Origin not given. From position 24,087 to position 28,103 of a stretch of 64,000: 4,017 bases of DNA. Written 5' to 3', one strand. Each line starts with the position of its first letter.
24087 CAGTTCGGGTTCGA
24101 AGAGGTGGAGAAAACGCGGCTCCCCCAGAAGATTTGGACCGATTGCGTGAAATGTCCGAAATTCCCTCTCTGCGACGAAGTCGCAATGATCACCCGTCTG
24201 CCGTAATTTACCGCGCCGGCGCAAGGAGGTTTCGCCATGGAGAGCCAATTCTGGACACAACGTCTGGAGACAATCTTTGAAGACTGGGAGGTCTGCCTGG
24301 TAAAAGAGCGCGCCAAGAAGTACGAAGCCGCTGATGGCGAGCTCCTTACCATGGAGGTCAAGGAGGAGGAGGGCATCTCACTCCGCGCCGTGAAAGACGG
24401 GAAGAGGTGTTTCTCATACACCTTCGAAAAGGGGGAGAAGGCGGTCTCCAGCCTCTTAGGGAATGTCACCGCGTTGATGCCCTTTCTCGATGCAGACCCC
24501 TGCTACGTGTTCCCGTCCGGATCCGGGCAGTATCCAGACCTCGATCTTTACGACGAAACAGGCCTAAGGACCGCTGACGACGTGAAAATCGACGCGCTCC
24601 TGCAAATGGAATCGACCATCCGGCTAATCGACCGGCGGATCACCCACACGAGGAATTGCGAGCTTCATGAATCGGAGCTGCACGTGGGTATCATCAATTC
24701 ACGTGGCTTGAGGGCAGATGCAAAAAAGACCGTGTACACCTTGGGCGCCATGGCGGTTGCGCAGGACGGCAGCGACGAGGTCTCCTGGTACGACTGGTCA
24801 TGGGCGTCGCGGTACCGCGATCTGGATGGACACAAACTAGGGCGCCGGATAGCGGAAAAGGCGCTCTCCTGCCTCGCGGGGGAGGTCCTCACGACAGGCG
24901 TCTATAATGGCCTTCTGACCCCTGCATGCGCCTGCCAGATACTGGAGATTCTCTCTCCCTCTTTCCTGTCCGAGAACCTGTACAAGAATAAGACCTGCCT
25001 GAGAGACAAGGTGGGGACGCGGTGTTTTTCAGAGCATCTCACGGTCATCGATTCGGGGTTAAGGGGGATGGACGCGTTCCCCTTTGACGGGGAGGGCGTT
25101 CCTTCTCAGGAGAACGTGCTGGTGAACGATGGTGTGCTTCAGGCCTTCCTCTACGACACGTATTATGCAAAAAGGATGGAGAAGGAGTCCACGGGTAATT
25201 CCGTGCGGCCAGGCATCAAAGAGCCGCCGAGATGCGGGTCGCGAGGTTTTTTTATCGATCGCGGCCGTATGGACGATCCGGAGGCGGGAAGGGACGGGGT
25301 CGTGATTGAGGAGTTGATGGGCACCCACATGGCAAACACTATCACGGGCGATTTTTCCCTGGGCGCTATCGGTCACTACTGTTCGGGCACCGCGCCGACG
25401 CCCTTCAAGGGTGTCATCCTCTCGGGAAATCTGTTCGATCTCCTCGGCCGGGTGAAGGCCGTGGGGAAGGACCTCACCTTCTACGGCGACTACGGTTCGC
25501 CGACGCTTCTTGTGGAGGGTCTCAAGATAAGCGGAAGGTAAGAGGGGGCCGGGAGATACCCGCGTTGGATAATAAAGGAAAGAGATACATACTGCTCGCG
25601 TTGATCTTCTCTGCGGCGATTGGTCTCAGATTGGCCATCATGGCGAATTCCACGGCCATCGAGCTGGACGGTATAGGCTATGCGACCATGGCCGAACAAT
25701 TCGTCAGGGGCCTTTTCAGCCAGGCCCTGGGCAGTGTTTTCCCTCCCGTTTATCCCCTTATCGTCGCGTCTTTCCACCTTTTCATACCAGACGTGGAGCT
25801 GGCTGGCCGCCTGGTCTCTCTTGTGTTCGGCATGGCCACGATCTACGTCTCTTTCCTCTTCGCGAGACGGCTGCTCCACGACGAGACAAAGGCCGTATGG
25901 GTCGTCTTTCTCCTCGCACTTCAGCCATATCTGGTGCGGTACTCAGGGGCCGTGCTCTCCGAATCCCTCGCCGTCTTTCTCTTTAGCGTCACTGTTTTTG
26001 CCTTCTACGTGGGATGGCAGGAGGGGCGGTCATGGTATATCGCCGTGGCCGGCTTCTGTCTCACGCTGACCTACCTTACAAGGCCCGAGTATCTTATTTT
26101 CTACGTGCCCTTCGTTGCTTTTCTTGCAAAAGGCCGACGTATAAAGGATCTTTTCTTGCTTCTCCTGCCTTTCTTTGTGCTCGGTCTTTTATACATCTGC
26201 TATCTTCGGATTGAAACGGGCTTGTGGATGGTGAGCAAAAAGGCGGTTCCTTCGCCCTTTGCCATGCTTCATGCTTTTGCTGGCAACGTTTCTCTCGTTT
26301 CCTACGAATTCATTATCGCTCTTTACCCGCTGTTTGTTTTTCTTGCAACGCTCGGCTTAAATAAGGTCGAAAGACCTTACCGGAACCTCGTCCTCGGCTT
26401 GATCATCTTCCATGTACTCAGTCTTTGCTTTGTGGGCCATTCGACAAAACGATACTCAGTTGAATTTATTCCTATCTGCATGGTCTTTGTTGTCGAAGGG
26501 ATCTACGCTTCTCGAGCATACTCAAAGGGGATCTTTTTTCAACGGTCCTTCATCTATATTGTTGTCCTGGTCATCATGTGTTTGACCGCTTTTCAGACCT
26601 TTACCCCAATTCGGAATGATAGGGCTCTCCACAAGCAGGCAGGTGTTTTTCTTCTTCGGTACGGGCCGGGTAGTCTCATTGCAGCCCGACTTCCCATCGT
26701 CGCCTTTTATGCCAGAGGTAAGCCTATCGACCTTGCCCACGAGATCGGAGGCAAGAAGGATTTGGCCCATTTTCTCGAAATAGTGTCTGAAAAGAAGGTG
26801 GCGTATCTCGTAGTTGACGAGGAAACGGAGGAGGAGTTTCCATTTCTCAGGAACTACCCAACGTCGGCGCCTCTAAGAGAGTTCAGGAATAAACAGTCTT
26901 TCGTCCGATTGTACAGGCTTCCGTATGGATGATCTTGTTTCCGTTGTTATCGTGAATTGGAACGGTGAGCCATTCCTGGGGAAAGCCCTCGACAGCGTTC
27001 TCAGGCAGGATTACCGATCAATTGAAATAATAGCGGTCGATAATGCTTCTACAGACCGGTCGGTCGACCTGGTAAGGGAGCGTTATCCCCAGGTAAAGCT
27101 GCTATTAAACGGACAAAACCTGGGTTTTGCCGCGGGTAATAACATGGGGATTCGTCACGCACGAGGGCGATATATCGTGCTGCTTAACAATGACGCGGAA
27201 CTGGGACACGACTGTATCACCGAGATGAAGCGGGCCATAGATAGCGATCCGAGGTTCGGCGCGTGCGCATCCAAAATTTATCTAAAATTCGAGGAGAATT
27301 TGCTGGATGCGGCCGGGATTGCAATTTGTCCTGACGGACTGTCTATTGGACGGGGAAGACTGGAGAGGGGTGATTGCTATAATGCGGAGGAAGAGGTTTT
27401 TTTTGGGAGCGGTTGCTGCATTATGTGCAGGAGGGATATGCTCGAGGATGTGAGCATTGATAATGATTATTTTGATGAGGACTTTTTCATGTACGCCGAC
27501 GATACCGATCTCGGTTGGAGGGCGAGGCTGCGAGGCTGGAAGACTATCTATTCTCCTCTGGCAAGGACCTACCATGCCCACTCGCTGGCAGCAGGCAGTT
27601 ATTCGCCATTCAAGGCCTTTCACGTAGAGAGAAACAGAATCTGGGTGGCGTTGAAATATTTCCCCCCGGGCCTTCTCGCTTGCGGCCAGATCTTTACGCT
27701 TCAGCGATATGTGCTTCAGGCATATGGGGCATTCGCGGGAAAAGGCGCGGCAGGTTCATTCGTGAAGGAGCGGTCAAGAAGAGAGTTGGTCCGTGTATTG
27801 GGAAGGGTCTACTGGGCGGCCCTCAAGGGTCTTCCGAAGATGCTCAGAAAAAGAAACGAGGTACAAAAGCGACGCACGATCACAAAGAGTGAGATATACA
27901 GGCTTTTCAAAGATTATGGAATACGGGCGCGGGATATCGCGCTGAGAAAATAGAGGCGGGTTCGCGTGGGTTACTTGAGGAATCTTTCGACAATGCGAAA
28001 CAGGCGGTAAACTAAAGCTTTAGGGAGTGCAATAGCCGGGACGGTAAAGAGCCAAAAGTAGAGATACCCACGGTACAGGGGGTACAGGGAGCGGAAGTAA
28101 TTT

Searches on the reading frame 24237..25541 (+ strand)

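Call 11: search_protein_families(library=pfam, proteins=[window:24237-25541:+])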
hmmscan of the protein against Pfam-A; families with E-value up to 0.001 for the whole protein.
window:24237-25541:+ (434 aa): 3 families
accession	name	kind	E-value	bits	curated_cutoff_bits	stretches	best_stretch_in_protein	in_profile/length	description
PF19289.4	PmbA_TldD_3rd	-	1.2e-56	191.8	22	1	220-433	1-220/220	PmbA/TldA metallopeptidase C-terminal domain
PF19290.4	PmbA_TldD_2nd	-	1e-10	42.5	20.9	1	115-213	9-109/109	PmbA/TldA metallopeptidase central domain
PF01523.21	PmbA_TldD_1st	-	9.1e-06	26.2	20.9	1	17-64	1-48/65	PmbA/TldA metallopeptidase domain 1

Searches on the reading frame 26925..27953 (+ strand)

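Call 12: search_protein_families(library=pfam, proteins=[window:26925-27953:+])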
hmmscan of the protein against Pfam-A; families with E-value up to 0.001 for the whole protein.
window:26925-27953:+ (342 aa): 3 families
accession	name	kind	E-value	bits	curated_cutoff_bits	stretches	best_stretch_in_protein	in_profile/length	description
PF00535.33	Glycos_transf_2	-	5.1e-29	101.8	23.3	1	6-176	1-167/168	Glycosyl transferase family 2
PF13641.12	Glyco_tranf_2_3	-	7.8e-17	62.5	27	1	5-220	3-214/230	Glycosyltransferase like family 2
PF13632.12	Glyco_trans_2_3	-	2.7e-06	27.8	27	1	84-221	2-127/198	Glycosyl transferase family group 2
